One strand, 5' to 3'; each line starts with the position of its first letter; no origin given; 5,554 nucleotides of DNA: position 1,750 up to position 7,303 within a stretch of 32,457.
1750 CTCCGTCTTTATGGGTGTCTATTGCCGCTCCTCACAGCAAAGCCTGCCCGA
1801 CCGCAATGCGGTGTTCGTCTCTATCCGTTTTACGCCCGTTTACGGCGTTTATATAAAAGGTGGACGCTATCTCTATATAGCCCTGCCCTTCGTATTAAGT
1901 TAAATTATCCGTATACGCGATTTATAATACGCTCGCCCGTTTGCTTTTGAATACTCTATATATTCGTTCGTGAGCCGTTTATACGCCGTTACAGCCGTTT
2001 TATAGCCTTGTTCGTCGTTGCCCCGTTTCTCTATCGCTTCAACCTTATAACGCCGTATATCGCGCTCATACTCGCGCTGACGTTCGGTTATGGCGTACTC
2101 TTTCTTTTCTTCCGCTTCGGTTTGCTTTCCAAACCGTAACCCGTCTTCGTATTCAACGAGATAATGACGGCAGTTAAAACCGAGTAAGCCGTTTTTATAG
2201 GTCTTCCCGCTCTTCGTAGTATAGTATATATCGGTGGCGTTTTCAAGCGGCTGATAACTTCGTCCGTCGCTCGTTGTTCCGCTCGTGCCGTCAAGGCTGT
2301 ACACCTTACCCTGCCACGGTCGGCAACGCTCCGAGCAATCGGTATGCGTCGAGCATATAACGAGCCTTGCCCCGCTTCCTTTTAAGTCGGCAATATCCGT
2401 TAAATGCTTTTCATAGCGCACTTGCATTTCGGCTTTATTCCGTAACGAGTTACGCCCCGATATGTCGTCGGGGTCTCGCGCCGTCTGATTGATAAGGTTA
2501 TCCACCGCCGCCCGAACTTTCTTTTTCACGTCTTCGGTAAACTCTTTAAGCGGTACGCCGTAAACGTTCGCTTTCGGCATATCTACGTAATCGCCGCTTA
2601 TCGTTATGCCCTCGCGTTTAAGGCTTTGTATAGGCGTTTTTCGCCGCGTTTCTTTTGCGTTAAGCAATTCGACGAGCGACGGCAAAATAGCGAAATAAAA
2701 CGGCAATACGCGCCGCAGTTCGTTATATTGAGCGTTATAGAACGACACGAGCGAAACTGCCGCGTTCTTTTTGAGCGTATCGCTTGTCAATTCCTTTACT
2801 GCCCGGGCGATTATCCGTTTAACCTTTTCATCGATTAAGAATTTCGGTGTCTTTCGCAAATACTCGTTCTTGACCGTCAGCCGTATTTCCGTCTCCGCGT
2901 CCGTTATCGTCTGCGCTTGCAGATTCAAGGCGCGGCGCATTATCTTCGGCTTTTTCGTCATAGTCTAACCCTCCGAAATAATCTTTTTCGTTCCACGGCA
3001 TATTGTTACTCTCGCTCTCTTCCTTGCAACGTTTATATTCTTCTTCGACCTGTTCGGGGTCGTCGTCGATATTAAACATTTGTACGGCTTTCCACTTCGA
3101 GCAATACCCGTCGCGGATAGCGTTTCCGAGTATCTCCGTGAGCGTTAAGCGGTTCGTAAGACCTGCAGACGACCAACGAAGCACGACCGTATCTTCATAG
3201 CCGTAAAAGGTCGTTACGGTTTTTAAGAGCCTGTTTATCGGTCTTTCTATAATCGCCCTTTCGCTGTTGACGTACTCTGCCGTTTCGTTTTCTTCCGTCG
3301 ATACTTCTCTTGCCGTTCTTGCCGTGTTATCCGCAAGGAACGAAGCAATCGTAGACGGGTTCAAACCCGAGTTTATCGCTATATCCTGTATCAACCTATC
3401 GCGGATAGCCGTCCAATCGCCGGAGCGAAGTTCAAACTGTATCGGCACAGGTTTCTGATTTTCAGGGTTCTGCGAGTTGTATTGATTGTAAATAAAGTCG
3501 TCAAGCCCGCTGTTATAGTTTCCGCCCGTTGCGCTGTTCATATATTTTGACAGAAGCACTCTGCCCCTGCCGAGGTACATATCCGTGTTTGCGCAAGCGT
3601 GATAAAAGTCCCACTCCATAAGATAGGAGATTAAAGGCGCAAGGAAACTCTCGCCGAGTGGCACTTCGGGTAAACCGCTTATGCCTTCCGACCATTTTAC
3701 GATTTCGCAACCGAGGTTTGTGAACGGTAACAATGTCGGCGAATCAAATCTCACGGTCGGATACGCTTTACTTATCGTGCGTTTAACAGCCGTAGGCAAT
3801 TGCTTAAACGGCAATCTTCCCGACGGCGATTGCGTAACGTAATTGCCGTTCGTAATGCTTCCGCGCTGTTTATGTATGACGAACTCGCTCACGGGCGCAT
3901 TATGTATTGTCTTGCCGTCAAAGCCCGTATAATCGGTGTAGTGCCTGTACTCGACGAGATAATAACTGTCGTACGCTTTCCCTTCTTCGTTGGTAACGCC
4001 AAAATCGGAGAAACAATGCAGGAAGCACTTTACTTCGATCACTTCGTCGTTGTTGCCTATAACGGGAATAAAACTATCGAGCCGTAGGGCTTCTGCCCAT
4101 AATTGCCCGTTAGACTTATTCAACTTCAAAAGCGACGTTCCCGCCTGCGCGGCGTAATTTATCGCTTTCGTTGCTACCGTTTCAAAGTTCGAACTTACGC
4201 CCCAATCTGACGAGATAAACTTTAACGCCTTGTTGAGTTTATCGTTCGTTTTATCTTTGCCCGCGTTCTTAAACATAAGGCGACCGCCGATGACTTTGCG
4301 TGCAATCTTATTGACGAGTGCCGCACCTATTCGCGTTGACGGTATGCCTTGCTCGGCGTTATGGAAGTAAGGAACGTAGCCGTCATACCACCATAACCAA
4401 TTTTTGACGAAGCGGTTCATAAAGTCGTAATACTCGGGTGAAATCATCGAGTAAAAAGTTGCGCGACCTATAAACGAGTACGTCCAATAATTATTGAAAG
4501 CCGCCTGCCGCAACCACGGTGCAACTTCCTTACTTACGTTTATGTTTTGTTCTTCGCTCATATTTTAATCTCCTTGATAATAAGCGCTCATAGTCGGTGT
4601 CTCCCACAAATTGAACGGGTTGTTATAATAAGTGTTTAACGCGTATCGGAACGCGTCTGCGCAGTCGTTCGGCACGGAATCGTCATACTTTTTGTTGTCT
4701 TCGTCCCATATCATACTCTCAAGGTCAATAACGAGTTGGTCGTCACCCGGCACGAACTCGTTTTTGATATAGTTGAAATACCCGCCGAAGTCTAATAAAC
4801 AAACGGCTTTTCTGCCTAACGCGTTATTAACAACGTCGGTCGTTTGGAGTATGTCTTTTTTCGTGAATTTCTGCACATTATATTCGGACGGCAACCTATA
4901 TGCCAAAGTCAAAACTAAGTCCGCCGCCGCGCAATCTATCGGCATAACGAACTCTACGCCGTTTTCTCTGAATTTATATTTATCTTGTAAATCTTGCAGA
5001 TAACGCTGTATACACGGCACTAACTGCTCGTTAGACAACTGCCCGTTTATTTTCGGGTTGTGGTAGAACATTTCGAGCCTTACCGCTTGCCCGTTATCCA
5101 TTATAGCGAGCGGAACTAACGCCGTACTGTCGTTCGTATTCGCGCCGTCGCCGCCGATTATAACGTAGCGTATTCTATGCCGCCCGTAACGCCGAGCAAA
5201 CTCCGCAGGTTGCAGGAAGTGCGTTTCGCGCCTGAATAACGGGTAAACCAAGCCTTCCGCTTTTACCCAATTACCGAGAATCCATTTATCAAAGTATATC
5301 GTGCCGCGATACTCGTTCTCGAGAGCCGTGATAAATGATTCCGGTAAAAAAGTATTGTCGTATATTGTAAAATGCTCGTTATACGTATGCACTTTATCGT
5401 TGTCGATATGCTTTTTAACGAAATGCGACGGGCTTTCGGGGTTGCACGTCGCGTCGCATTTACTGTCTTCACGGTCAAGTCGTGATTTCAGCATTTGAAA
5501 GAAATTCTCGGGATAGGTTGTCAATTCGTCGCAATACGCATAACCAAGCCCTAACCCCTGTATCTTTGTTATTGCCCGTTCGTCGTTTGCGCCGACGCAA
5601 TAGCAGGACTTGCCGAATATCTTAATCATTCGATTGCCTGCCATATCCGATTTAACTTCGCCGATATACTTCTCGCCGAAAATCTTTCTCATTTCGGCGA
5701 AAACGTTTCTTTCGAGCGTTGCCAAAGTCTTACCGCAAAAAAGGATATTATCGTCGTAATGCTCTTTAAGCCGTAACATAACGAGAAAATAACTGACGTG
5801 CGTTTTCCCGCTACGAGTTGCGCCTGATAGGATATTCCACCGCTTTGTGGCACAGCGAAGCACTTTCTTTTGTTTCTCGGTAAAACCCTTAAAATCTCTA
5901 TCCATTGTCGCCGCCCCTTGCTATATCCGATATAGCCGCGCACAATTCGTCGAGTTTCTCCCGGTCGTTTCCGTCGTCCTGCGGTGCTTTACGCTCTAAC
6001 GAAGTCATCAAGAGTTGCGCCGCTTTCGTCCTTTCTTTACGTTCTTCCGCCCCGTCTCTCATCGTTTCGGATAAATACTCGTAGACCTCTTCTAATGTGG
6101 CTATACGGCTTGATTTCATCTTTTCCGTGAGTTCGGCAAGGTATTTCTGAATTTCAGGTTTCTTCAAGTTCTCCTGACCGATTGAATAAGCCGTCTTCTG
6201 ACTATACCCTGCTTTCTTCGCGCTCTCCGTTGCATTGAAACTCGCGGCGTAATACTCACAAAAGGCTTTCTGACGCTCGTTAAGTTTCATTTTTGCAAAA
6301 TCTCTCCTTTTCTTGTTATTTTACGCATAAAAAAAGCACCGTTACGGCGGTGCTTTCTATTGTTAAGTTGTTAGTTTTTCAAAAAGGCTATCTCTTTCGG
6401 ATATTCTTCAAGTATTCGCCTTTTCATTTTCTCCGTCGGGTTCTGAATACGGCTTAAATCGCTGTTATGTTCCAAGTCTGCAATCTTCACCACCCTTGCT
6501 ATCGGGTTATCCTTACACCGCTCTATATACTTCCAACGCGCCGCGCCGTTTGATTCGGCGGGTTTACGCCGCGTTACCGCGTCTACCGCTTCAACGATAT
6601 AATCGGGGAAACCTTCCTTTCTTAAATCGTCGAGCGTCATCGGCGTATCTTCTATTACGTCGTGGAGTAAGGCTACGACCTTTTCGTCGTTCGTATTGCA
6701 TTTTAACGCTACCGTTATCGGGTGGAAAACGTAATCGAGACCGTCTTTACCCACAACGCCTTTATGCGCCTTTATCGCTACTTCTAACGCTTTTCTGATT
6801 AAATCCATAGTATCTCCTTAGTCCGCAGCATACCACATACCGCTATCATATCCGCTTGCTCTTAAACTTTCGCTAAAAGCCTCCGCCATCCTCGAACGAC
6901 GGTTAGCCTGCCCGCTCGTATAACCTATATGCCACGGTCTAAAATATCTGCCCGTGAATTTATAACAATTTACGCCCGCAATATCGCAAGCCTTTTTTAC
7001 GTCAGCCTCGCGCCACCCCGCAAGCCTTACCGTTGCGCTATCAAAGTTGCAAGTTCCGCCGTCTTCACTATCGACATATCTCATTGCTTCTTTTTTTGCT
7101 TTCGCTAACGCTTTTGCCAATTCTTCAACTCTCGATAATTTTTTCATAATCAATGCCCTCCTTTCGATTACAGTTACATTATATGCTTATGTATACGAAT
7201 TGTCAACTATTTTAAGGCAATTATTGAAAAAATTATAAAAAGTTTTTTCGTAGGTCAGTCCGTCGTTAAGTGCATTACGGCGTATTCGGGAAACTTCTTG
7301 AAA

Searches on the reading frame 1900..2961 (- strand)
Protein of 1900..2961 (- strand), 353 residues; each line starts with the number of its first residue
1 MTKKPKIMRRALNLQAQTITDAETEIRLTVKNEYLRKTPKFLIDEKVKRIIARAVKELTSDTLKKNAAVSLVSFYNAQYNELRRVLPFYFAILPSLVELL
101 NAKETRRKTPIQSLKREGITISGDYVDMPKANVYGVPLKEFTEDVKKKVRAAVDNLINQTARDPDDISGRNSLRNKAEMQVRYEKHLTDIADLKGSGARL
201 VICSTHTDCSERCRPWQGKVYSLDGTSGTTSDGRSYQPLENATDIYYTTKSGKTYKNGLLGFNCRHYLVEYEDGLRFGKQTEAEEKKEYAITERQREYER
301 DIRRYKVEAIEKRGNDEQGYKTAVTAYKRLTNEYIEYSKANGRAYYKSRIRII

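Call 18: search_protein_families(library=pfam, proteins=[window:1900-2961:-], max_evalue=0.01)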
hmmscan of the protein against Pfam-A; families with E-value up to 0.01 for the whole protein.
window:1900-2961:- (353 aa): 1 family
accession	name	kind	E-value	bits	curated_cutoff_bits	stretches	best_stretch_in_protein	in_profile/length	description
PF06152.16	Phage_min_cap2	-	2.5e-20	73.2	26.3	1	194-333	215-360/366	Phage minor capsid protein 2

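Call 67: search_protein_families(library=phrogs, proteins=[window:1900-2961:-], max_evalue=0.001)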
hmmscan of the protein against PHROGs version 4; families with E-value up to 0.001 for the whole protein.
window:1900-2961:- (353 aa): 2 families
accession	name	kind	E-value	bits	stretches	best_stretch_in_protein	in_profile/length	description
phrog_581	-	head and packaging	1.2e-23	85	1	197-349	235-378/564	minor head protein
phrog_12049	-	head and packaging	2.7e-12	47.2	1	158-310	170-327/745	head morphogenesis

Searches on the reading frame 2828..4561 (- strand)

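Call 18: search_protein_families(library=pfam, proteins=[window:2828-4561:-], max_evalue=0.01)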
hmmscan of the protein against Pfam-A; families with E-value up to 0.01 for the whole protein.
window:2828-4561:- (577 aa): 0 families

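Call 67: search_protein_families(library=phrogs, proteins=[window:2828-4561:-], max_evalue=0.001)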
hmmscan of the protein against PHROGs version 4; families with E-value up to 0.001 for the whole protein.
window:2828-4561:- (577 aa): 2 families
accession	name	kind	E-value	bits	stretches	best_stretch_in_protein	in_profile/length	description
phrog_533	-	head and packaging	4.1e-23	82.7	1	48-524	31-484/495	portal protein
phrog_64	-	head and packaging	0.00038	20.1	0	442-550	417-524/547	portal protein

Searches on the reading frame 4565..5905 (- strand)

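Call 3: search_protein_families(library=pfam, proteins=[window:4565-5905:-], max_evalue=0.1)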
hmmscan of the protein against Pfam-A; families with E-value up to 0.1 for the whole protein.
window:4565-5905:- (446 aa): 3 families
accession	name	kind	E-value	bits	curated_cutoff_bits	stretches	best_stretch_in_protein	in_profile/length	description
PF03237.21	Terminase_6N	-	2.4e-14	54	22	1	26-225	2-212/215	Terminase large subunit, T4likevirus-type, N-terminal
PF04466.19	Terminase_3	-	5.2e-11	42.9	23.2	1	22-201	3-189/201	Phage terminase large subunit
PF04851.21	ResIII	-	0.0097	16.3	22.5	1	20-87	22-90/164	Type III restriction enzyme, res subunit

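Call 4: search_protein_families(library=phrogs, proteins=[window:4565-5905:-], max_evalue=0.01)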
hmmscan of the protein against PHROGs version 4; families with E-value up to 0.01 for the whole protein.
window:4565-5905:- (446 aa): 3 families
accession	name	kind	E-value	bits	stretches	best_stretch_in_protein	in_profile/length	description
phrog_2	-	head and packaging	3.3e-42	146.2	1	8-430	266-596/807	terminase large subunit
phrog_979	-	head and packaging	3.9e-14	53.2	1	9-168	155-315/642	terminase large subunit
phrog_10250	-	head and packaging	4e-07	31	1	198-429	4-218/228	terminase large subunit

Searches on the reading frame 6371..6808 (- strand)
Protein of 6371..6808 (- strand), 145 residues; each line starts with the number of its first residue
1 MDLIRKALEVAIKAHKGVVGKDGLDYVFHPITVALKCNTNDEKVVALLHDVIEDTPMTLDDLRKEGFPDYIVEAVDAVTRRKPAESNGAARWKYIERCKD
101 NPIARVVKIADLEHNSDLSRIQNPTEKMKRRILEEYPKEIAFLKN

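Call 3: search_protein_families(library=pfam, proteins=[window:6371-6808:-], max_evalue=0.1)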
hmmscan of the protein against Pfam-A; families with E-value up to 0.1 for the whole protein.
window:6371-6808:- (145 aa): 2 families
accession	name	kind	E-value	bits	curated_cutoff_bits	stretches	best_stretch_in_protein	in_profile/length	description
PF13328.12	HD_4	-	1.2e-05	25.5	27.2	1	7-85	1-81/156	HD domain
PF01966.28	HD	-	0.0011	19.6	22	1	36-114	20-114/116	HD domain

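Call 4: search_protein_families(library=phrogs, proteins=[window:6371-6808:-], max_evalue=0.01)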
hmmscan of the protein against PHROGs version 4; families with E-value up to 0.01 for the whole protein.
window:6371-6808:- (145 aa): 3 families
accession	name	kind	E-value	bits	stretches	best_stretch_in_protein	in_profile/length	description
phrog_990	-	other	9.3e-45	154.5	1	2-144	153-292/374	metal-dependent phosphohydrolase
phrog_15275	-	unknown function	1.7e-10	42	1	4-134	30-166/223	-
phrog_30929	-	unknown function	2.2e-08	34.5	1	7-132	241-364/413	-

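Call 23: search_protein_families(library=padloc, proteins=[window:6371-6808:-], max_evalue=0.01)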
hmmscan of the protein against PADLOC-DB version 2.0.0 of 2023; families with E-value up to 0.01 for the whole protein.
window:6371-6808:- (145 aa): 0 families

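Call 88: search_protein_families(library=ncbifam, proteins=[window:6371-6808:-], max_evalue=0.1)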
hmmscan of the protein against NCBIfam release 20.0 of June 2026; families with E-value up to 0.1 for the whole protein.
window:6371-6808:- (145 aa): 2 families
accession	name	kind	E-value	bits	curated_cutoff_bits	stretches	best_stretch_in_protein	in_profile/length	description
TIGR00691.1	spoT_relA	subfamily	6.3e-14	51.2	499.2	1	7-116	1-119/687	RelA/SpoT family protein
NF008303.0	PRK11092.1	equivalog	1.8e-10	39.7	947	1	2-80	21-102/702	bifunctional GTP diphosphokinase/guanosine-3',5'-bis pyrophosphate 3'-pyrophosphohydrolase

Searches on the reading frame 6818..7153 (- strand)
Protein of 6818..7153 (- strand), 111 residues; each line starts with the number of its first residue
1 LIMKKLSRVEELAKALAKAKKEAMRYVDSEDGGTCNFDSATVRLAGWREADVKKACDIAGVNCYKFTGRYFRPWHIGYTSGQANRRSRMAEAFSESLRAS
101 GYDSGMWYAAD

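Call 3: search_protein_families(library=pfam, proteins=[window:6818-7153:-], max_evalue=0.1)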
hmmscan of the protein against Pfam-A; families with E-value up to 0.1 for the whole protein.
window:6818-7153:- (111 aa): 2 families
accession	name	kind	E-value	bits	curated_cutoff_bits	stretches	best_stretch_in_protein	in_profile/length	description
PF02728.21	Cu_amine_oxidN3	-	0.03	15.1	22.6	1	49-96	18-64/100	Copper amine oxidase, N3 domain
PF12912.12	N_NLPC_P60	-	0.087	13.3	25.4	0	65-102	60-94/118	NLPC_P60 stabilising domain, N term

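Call 4: search_protein_families(library=phrogs, proteins=[window:6818-7153:-], max_evalue=0.01)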
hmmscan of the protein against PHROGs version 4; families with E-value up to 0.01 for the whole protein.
window:6818-7153:- (111 aa): 1 family
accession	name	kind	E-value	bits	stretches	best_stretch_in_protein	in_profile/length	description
phrog_23592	-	unknown function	2.4e-12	48.2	1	8-111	4-104/104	-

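Call 23: search_protein_families(library=padloc, proteins=[window:6818-7153:-], max_evalue=0.01)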
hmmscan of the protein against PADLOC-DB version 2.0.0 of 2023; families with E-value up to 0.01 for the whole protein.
window:6818-7153:- (111 aa): 0 families

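Call 88: search_protein_families(library=ncbifam, proteins=[window:6818-7153:-], max_evalue=0.1)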
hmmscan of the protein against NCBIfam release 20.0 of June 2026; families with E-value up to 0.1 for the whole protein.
window:6818-7153:- (111 aa): 0 families
